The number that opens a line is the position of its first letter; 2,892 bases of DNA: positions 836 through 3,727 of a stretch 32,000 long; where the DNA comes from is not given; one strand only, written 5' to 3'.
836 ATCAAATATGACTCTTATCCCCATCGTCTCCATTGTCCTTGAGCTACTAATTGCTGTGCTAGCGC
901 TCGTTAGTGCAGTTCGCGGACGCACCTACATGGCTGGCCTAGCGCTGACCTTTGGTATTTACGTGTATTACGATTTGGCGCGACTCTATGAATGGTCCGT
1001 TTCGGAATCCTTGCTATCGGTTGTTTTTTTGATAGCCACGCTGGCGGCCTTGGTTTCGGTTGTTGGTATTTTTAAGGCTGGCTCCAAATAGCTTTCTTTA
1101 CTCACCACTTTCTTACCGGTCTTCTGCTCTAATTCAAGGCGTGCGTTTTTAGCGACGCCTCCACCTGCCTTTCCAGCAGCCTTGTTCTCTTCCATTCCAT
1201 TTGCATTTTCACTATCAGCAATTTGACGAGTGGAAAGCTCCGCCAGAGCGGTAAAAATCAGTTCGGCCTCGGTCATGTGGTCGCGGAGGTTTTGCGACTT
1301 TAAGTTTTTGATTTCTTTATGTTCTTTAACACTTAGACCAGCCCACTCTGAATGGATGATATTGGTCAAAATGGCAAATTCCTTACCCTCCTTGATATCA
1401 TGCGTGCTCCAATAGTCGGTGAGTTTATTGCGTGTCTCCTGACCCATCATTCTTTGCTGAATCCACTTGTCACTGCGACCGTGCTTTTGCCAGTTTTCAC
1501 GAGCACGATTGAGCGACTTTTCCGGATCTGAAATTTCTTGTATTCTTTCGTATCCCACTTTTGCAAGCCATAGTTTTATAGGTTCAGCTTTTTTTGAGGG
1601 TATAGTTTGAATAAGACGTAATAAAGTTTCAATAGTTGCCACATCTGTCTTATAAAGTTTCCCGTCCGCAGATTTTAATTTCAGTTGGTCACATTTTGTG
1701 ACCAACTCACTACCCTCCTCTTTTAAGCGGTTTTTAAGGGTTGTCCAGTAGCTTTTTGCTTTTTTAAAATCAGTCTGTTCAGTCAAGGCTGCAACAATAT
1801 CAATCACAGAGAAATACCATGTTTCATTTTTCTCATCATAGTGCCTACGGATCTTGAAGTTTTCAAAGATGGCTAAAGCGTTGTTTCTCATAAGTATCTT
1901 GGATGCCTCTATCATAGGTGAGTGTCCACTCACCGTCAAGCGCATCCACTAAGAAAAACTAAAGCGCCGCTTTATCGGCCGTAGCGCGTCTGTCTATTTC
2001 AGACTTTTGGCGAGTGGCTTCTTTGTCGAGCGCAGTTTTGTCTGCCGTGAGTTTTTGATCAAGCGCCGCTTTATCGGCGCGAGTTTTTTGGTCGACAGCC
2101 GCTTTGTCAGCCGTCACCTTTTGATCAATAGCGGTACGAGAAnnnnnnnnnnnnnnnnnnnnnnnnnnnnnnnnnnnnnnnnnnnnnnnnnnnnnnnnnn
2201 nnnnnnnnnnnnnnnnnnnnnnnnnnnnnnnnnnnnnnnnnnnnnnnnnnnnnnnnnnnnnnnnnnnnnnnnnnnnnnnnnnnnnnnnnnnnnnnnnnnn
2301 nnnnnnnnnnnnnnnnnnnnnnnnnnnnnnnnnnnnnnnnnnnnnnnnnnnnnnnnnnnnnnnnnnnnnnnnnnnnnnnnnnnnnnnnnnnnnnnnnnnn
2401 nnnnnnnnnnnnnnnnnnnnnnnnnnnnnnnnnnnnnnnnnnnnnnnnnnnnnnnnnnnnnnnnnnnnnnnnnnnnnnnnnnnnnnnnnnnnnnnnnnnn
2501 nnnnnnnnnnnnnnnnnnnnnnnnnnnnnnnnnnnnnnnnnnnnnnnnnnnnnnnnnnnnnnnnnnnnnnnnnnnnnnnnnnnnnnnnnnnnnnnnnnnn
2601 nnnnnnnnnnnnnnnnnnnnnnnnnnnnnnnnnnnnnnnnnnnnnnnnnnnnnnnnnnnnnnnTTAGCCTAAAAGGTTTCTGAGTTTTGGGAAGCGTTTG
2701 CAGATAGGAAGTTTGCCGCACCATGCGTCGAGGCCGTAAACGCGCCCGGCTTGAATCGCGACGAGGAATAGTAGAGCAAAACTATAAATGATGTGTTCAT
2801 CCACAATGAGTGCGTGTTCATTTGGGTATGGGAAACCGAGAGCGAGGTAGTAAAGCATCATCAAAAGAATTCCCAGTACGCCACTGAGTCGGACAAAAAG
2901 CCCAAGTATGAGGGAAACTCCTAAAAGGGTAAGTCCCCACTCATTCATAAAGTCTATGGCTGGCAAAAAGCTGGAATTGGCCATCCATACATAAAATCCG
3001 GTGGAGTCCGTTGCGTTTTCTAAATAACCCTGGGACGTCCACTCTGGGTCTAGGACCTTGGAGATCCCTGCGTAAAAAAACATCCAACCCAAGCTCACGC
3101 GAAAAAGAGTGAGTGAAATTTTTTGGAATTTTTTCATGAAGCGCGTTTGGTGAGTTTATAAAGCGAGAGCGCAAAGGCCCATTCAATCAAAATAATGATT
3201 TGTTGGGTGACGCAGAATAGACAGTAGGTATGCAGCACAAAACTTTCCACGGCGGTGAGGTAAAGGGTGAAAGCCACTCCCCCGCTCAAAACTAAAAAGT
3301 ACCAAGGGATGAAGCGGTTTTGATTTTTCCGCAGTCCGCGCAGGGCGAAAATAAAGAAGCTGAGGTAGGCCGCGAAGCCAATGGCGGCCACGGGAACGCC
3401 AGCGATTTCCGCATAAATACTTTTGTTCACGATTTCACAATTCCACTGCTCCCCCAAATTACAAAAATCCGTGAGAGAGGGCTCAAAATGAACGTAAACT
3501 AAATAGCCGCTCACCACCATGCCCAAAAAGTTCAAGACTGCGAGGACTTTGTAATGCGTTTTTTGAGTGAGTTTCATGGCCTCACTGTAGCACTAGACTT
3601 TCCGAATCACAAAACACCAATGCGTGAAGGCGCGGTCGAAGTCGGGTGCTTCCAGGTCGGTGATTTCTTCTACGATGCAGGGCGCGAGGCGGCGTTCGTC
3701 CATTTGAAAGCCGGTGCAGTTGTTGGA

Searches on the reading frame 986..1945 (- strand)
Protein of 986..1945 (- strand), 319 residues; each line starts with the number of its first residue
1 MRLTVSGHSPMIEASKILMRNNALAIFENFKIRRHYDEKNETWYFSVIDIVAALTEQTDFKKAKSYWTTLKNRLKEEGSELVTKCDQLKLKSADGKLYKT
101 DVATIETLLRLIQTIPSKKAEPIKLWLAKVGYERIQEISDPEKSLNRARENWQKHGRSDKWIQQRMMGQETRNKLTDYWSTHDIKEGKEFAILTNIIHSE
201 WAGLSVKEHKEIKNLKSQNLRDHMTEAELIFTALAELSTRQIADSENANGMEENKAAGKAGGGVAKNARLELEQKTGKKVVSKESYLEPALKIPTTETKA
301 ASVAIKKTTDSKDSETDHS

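Call 6: search_protein_families(library=pfam, proteins=[window:986-1945:-], max_evalue=0.001)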
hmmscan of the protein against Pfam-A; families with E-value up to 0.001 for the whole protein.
window:986-1945:- (319 aa): 1 family
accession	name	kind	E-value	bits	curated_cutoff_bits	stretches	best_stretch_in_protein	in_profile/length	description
PF02498.22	Bro-N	-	5.9e-06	27.2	25.6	1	34-129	3-92/96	BRO family, N-terminal domain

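Call 42: find_encoding_contigs(protein=window:986-1945:-, flank=10000, max_places=2)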
Protein window:986-1945:- (319 aa): no gene with exactly this product is on record in the collection.

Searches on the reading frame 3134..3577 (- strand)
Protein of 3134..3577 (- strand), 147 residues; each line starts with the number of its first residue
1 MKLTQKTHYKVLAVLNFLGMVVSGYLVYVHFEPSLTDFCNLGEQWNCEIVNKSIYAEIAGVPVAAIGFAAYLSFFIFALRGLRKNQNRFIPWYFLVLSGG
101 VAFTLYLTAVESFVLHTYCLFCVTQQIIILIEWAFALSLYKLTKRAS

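Call 6: search_protein_families(library=pfam, proteins=[window:3134-3577:-], max_evalue=0.001)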
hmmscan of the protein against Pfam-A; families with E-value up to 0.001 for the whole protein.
window:3134-3577:- (147 aa): 1 family
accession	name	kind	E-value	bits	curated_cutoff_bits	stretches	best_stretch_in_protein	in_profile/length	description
PF07884.19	VKOR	-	9.2e-25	87.8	27.5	1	11-136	2-133/134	Vitamin K epoxide reductase family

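Call 43: find_encoding_contigs(protein=window:3134-3577:-, flank=10000, max_places=2)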
Protein window:3134-3577:- (147 aa): 8 contigs read that carry it; 2 places shown.
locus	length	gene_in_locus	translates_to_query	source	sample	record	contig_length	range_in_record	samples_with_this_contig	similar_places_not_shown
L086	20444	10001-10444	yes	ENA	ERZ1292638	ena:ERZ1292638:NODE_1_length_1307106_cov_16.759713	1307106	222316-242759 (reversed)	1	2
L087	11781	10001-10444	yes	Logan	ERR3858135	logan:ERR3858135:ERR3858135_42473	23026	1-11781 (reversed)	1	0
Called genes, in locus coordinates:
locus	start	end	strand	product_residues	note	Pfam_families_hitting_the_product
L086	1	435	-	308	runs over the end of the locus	PF14716:HHH_8, PF00633:HHH (faint), PF14520:HHH_5 (weak), PF14791:DNA_pol_B_thumb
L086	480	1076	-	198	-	-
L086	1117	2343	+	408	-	PF00890:FAD_binding_2 (faint), PF01266:DAO (faint), PF03486:HI0933_like, PF07992:Pyr_redox_2, PF13454:NAD_binding_9, PF22780:HI0933_like_1st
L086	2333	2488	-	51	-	PF18919:DUF5670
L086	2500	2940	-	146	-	PF12732:YtxH, PF01442:Apolipoprotein (weak)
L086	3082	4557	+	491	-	PF01946:Thi4 (weak), PF00890:FAD_binding_2 (weak), PF01266:DAO, PF01494:FAD_binding_3 (weak), PF13450:NAD_binding_8 (weak), PF00355:Rieske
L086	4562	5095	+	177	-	PF06210:DUF1003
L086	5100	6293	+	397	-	PF17785:PUA_3, PF10672:Methyltrans_SAM, PF01728:FtsJ (weak), PF03602:Cons_hypoth95, PF05175:MTS (weak), PF13847:Methyltransf_31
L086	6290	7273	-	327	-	PF01297:ZnuA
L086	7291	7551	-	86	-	-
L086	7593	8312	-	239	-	PF01479:S4, PF00849:PseudoU_synth_2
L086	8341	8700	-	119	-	PF00254:FKBP_C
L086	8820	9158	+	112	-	-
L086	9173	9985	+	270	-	PF02475:TRM5-TYW2_MTfase (faint), PF10672:Methyltrans_SAM, PF03602:Cons_hypoth95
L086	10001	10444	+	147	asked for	PF07884:VKOR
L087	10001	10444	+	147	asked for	PF07884:VKOR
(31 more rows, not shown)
